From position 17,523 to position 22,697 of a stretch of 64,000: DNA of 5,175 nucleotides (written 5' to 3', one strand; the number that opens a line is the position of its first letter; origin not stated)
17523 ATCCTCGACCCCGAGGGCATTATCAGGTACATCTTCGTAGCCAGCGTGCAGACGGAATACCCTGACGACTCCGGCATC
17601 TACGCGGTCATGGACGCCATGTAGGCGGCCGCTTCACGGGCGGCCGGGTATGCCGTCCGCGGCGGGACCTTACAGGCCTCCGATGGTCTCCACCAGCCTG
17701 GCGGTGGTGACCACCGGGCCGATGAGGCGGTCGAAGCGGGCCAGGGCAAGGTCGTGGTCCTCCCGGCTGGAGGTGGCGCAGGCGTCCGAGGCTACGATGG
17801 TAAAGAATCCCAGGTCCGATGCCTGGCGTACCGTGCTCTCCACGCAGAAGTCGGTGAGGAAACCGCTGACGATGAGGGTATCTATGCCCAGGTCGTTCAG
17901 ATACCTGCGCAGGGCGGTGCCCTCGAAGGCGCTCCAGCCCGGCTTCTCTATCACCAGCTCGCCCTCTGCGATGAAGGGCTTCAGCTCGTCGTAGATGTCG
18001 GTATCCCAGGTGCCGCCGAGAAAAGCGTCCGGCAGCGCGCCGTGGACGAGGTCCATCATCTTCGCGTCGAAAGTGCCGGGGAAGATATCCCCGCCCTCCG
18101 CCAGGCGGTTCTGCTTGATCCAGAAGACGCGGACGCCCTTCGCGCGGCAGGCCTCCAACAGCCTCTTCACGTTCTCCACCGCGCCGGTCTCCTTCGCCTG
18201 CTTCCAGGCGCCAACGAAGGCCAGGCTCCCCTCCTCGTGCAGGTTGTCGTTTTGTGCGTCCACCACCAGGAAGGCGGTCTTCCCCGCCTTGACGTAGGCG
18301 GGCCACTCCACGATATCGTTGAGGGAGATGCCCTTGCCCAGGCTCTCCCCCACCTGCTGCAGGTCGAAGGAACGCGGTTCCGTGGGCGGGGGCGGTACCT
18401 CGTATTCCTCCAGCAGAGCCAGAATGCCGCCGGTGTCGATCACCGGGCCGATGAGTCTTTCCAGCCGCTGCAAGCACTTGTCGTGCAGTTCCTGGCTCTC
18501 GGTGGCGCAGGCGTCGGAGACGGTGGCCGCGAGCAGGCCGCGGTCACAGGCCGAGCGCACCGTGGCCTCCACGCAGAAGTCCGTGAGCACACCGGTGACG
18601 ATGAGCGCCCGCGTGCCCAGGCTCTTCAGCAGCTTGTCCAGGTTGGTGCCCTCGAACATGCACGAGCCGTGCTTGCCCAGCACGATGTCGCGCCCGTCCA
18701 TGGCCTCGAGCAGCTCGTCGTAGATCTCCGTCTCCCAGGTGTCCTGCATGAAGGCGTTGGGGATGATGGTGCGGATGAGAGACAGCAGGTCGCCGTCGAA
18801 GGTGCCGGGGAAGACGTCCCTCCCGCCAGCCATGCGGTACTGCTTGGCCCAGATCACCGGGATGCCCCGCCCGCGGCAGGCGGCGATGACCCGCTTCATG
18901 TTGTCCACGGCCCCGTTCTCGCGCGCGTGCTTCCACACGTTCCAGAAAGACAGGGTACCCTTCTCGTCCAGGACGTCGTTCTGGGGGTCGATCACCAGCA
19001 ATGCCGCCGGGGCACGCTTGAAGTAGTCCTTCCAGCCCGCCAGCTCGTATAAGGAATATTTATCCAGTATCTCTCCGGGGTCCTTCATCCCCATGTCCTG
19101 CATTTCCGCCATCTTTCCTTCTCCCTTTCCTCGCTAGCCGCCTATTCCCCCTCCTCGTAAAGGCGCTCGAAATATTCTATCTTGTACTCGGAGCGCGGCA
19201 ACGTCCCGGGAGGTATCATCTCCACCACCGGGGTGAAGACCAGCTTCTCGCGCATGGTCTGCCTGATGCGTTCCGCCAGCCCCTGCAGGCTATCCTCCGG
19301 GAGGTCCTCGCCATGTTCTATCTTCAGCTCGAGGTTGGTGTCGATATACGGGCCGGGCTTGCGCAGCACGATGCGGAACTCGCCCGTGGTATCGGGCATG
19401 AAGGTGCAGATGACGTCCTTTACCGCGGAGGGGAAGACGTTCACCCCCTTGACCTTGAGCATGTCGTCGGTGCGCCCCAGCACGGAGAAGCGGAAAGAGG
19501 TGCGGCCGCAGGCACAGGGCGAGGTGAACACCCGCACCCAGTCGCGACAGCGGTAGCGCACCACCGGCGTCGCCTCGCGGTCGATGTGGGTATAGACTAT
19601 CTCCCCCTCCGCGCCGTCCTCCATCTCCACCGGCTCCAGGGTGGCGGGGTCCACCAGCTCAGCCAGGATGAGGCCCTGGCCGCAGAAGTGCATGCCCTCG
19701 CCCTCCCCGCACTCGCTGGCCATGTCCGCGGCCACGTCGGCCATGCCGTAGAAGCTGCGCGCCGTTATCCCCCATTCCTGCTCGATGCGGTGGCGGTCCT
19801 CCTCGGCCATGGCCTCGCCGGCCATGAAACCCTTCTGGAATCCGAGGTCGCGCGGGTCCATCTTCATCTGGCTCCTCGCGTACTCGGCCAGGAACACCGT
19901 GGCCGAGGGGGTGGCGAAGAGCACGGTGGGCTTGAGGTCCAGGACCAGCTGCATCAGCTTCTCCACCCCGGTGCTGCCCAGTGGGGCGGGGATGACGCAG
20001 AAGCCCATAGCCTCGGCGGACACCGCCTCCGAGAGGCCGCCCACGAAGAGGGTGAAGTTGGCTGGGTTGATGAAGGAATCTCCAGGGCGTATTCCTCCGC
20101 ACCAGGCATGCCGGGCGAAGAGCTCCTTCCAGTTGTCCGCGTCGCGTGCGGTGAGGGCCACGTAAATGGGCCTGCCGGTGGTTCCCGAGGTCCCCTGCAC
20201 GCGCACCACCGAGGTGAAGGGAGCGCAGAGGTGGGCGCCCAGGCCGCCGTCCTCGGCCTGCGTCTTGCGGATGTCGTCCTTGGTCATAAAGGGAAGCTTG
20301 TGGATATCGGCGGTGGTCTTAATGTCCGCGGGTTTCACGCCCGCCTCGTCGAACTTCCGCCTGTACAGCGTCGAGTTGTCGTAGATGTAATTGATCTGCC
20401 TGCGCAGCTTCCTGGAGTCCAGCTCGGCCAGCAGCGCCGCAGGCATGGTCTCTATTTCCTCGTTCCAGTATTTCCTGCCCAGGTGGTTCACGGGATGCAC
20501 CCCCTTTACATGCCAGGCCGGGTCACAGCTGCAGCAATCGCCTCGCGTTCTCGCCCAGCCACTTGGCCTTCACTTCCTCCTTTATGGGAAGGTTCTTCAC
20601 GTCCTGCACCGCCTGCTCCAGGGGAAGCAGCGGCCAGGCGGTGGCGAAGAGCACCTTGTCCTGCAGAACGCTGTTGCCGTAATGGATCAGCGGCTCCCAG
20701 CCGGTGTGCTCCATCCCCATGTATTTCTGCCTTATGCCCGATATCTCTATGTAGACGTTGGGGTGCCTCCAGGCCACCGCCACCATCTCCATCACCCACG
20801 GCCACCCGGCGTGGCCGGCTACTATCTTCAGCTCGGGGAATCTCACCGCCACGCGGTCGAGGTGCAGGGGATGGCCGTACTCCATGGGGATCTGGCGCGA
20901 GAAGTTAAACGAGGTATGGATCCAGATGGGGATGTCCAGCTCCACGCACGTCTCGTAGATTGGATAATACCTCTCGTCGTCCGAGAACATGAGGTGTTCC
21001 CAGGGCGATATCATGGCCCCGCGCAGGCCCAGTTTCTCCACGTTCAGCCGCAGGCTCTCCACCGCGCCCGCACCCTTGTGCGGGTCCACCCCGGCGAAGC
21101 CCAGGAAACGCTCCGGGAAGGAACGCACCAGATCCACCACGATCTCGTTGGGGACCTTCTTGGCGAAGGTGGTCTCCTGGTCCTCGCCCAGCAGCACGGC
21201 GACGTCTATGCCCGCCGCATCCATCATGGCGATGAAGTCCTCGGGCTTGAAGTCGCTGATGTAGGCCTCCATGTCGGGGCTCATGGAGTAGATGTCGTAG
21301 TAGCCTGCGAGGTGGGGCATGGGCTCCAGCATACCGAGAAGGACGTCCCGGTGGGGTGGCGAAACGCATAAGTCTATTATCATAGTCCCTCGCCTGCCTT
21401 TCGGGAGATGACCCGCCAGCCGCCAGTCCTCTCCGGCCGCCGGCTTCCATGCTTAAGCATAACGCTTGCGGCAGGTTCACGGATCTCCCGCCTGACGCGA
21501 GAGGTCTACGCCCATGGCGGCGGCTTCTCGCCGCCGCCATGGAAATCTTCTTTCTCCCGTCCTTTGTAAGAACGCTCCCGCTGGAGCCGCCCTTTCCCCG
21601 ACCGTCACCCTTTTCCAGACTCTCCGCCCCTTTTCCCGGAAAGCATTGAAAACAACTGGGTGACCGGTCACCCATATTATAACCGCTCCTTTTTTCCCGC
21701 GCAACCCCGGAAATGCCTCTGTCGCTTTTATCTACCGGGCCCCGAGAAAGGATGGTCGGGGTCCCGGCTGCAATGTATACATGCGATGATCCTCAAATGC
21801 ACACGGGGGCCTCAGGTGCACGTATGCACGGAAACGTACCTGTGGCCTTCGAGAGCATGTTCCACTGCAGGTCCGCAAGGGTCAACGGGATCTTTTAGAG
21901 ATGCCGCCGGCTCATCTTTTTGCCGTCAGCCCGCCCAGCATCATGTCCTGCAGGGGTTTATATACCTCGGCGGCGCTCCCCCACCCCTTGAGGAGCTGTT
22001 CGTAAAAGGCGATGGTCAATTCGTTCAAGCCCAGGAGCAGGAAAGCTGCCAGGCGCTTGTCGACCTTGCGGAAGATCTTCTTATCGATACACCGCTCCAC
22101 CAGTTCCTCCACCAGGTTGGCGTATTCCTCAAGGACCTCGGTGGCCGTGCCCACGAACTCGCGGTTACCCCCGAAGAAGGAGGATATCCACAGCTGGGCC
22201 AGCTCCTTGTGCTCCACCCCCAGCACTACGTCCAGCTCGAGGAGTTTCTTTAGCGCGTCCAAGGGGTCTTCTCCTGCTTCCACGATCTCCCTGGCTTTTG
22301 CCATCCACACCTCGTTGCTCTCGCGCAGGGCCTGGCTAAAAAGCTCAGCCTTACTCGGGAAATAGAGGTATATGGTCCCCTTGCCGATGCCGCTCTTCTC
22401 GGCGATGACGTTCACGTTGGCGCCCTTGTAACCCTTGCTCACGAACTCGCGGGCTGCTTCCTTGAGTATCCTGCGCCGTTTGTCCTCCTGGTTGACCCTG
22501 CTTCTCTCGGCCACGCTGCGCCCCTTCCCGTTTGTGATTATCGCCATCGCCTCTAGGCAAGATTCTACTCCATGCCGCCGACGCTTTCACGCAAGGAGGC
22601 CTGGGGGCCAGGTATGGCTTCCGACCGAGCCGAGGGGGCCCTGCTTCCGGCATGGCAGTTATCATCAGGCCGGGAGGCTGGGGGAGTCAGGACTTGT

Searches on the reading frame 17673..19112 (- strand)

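Call 16: search_protein_families(library=pfam, proteins=[window:17673-19112:-], max_evalue=0.00001)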
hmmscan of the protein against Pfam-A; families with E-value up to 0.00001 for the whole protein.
window:17673-19112:- (480 aa): 1 family
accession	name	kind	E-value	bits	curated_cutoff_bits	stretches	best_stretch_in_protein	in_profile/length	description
PF00857.26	Isochorismatase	-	1.9e-80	269.5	27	2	279-471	1-174/175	Isochorismatase domain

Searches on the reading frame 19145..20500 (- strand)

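Call 16: search_protein_families(library=pfam, proteins=[window:19145-20500:-], max_evalue=0.00001)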
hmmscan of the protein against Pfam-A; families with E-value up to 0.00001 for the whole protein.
window:19145-20500:- (452 aa): 2 families
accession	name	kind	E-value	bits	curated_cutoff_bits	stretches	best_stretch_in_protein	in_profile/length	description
PF00501.34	AMP-binding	-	1.2e-14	54.3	29.9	1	94-303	160-374/384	AMP-binding enzyme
PF14535.12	AMP-binding_C_2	-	5.9e-14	52.5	25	1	352-442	1-90/96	AMP-binding enzyme C-terminal domain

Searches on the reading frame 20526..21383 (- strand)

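Call 16: search_protein_families(library=pfam, proteins=[window:20526-21383:-], max_evalue=0.00001)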
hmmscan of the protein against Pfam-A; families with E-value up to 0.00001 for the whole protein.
window:20526-21383:- (286 aa): 1 family
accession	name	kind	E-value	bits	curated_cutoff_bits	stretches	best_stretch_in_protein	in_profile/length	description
PF04909.20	Amidohydro_2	-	1.6e-48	166.4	26.4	1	31-285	24-288/289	Amidohydrolase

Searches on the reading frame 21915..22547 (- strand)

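Call 16: search_protein_families(library=pfam, proteins=[window:21915-22547:-], max_evalue=0.00001)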
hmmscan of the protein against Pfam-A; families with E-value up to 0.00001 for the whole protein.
window:21915-22547:- (211 aa): 1 family
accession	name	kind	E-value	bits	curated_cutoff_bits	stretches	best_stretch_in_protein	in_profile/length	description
PF00440.29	TetR_N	-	1.6e-14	53.8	24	1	27-72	1-46/47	Bacterial regulatory proteins, tetR family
